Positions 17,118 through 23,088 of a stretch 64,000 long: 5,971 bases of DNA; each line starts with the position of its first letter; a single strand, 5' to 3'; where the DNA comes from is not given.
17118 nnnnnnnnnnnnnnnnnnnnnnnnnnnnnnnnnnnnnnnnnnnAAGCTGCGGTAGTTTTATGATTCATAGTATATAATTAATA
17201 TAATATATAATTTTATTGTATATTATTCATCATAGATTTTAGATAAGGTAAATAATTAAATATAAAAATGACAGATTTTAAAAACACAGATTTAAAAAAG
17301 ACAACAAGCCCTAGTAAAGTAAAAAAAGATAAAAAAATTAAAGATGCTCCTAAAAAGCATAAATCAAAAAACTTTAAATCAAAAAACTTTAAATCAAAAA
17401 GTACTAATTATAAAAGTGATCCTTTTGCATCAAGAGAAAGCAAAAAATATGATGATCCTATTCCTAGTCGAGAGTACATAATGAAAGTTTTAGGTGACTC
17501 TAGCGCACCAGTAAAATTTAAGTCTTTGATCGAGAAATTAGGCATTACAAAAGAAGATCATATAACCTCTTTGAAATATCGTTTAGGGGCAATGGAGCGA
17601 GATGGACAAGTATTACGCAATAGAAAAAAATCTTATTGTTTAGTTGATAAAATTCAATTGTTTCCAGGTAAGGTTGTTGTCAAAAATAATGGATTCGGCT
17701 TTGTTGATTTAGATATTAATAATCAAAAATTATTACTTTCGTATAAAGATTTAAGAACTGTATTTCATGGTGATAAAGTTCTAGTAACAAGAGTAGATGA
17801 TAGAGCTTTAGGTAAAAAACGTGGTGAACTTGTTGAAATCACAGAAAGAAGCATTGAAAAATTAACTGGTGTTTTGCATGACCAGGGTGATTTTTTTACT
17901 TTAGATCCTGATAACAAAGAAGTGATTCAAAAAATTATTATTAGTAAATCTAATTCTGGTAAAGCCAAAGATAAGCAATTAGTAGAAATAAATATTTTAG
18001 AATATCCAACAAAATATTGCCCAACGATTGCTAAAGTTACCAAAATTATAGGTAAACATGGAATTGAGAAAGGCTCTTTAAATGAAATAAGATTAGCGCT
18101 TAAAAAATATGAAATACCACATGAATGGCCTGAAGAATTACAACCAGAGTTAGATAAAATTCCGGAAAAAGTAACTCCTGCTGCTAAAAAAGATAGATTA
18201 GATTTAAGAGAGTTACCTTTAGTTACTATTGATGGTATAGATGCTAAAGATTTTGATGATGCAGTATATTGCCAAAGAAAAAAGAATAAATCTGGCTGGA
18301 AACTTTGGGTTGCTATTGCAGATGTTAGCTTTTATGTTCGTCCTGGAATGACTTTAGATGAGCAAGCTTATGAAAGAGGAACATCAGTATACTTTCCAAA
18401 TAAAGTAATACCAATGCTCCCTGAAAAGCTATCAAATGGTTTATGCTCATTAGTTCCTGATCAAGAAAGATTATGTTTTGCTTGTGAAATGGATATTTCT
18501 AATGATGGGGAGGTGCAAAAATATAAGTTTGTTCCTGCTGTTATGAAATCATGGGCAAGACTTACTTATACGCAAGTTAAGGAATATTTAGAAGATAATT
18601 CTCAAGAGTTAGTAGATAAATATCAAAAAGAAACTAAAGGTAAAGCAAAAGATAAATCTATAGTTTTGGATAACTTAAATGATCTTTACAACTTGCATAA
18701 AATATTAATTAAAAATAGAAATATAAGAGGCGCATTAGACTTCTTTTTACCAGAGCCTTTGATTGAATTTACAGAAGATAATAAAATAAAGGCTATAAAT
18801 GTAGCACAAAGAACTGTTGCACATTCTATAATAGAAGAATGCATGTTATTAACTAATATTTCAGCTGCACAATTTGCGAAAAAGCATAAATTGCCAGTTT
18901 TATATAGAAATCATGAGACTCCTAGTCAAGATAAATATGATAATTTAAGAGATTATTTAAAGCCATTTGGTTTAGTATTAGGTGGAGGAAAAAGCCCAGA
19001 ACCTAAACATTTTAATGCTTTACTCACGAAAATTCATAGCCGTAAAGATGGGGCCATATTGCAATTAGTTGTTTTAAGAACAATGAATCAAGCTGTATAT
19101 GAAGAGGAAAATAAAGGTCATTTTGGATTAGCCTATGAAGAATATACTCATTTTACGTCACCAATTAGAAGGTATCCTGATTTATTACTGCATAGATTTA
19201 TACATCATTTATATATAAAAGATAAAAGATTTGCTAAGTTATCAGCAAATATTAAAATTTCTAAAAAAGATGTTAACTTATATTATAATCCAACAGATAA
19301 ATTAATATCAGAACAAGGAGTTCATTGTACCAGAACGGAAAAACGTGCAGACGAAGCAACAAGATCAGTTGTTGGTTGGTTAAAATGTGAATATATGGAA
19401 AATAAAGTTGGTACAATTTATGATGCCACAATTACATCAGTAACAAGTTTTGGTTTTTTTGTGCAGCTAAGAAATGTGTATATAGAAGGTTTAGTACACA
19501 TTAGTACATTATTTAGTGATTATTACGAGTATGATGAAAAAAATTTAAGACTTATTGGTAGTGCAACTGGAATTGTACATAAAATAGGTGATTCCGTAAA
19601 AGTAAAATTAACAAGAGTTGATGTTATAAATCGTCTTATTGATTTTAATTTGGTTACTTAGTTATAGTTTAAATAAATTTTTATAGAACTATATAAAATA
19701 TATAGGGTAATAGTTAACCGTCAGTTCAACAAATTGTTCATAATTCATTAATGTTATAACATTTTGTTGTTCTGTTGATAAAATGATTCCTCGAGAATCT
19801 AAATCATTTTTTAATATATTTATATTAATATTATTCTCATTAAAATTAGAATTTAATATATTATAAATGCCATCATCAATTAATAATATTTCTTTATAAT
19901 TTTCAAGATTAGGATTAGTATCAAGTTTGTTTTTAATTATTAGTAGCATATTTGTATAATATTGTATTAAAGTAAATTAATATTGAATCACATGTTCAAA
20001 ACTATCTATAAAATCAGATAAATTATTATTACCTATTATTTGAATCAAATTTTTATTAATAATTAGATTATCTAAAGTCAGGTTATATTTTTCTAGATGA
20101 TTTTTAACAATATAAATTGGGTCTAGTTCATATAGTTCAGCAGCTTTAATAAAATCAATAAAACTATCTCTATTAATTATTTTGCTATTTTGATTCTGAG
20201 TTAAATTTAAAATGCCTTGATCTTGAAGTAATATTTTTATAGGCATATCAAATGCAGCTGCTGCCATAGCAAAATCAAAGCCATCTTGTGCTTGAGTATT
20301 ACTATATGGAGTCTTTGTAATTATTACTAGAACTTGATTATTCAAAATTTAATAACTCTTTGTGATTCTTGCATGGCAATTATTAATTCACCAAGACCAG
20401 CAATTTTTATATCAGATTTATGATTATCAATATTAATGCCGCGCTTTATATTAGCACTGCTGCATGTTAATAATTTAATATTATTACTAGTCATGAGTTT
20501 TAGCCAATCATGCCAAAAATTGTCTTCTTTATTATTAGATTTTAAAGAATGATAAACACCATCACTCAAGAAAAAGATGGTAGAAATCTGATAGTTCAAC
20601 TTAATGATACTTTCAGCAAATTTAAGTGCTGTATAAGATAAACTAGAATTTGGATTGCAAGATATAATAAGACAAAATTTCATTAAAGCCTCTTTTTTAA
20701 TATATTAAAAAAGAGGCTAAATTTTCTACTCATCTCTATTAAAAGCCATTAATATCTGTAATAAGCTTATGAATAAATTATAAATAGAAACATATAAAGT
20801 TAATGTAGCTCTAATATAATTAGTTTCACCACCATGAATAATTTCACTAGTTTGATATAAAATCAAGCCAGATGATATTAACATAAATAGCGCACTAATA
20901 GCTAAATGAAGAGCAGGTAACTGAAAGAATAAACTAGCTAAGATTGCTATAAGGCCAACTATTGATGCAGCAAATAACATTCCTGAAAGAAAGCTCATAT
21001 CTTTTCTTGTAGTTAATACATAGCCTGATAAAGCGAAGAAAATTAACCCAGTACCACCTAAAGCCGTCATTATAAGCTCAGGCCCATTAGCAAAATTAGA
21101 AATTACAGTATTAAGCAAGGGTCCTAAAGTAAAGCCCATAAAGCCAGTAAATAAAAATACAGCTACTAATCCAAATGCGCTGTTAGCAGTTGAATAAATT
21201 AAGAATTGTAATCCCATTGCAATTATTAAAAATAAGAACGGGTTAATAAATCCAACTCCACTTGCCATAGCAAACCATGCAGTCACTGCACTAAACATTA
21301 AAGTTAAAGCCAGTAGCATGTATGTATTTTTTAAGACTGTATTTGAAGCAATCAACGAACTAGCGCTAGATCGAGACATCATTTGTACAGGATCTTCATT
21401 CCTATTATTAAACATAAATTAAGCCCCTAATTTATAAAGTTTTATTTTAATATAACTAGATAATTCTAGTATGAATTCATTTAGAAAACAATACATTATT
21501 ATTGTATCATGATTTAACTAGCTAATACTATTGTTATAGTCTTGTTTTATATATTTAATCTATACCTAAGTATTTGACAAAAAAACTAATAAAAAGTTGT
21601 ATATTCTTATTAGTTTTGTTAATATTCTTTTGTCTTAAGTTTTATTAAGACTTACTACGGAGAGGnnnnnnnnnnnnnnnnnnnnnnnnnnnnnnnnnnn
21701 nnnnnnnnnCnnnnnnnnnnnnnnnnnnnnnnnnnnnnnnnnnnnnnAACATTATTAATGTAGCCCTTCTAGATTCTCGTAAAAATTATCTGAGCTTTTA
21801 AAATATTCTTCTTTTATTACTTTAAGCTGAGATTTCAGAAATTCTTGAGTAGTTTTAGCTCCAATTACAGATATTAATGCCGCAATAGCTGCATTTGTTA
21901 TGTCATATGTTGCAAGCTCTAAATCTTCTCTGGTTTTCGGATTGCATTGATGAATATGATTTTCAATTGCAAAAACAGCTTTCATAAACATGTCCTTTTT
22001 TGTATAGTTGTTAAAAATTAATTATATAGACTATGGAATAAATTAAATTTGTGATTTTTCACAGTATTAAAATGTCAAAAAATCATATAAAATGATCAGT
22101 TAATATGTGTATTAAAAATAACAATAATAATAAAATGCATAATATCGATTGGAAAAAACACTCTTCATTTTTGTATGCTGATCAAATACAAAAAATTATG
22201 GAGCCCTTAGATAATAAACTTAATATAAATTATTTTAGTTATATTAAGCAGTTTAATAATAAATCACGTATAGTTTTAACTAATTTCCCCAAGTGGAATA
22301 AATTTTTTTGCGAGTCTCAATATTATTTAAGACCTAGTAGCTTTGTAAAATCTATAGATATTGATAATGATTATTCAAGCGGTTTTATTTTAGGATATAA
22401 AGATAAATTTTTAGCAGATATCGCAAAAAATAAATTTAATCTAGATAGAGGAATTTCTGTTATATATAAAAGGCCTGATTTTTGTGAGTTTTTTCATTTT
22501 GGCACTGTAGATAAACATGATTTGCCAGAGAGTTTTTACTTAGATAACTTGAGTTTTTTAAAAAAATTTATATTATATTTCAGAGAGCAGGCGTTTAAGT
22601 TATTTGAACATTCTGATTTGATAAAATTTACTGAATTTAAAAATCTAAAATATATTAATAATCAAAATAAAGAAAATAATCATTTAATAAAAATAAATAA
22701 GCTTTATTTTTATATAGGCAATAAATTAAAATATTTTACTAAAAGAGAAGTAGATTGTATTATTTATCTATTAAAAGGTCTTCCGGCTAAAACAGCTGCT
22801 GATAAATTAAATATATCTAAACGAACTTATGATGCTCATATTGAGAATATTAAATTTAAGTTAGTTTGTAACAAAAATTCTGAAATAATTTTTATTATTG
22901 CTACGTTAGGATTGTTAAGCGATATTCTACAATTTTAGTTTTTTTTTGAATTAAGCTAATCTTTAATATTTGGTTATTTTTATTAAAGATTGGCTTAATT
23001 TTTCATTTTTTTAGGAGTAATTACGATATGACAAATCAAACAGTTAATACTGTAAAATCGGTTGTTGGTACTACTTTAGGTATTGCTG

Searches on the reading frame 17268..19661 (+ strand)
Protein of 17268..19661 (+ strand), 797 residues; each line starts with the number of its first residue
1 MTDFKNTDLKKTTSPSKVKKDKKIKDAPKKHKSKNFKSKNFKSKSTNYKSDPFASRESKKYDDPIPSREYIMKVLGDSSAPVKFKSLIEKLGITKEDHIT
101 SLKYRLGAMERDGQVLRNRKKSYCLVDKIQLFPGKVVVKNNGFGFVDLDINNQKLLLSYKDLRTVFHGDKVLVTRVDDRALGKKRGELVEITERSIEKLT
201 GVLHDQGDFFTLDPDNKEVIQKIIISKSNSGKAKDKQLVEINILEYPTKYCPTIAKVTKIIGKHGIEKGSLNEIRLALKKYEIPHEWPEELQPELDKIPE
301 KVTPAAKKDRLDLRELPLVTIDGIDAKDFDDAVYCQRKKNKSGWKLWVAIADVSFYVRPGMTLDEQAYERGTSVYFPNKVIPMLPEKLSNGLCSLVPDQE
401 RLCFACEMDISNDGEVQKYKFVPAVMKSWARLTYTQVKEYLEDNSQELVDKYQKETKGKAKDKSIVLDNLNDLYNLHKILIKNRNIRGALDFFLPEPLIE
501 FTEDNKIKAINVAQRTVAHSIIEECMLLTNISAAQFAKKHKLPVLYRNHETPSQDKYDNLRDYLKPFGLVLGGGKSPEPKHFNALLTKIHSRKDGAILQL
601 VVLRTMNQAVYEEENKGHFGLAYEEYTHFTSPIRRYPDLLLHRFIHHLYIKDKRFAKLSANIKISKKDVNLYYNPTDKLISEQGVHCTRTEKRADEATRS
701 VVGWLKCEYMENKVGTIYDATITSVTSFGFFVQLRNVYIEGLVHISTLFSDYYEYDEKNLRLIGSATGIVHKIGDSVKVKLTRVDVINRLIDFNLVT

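Call 30: search_protein_families(library=pfam, proteins=[window:17268-19661:+], max_evalue=0.00001)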
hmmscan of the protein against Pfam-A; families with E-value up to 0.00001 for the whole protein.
window:17268-19661:+ (797 aa): 4 families
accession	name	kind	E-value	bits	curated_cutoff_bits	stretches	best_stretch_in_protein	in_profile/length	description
PF00773.25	RNB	-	5.9e-111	371.3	29.3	1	310-649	1-324/326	RNB domain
PF17876.7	CSD2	-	6.2e-15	55.5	26.2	1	213-288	3-74/74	Cold shock domain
PF00575.29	S1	-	2.2e-13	50.8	22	1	713-793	3-71/74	S1 RNA binding domain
PF08206.17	OB_RNB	-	3.3e-08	33.5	24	1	134-191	1-58/58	Ribonuclease B OB domain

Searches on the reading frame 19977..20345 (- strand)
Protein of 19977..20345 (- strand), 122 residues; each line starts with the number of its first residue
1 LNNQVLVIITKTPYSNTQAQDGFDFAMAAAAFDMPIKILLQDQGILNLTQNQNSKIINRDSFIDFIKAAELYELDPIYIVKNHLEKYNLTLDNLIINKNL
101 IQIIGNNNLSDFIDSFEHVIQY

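Call 30: search_protein_families(library=pfam, proteins=[window:19977-20345:-], max_evalue=0.00001)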
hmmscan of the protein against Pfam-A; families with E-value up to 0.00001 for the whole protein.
window:19977-20345:- (122 aa): 1 family
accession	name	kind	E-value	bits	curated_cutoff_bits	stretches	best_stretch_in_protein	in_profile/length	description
PF02635.20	DsrE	-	9.7e-15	55.2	22.7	1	5-121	3-115/116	DsrE/DsrF-like family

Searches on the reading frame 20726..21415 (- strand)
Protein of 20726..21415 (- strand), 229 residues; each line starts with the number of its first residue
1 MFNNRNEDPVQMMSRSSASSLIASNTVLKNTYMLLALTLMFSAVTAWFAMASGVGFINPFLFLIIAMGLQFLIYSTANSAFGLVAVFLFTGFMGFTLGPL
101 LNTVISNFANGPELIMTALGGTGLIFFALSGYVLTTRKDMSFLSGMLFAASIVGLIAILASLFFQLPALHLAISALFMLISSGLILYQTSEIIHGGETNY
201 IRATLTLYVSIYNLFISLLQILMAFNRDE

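Call 30: search_protein_families(library=pfam, proteins=[window:20726-21415:-], max_evalue=0.00001)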
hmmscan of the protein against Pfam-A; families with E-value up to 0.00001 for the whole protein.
window:20726-21415:- (229 aa): 1 family
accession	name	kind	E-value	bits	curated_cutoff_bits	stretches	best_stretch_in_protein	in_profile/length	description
PF01027.25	Bax1-I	-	3.4e-46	158.1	34.1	1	25-222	1-207/207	Inhibitor of apoptosis-promoting Bax1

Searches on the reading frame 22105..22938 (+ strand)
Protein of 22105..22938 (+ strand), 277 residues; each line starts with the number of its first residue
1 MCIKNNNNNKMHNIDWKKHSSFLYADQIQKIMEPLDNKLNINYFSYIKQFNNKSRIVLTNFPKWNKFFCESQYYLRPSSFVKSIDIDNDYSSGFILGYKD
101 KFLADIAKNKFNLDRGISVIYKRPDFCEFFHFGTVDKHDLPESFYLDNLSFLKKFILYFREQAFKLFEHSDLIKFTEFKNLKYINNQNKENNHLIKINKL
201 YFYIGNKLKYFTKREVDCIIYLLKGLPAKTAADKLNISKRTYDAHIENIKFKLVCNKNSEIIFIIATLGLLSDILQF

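Call 30: search_protein_families(library=pfam, proteins=[window:22105-22938:+], max_evalue=0.00001)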
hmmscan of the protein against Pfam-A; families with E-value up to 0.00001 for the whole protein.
window:22105-22938:+ (277 aa): 1 family
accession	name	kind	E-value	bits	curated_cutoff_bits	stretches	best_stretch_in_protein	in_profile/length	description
PF00196.25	GerE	-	1.4e-09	37.9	23.5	1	211-262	3-54/57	Bacterial regulatory proteins, luxR family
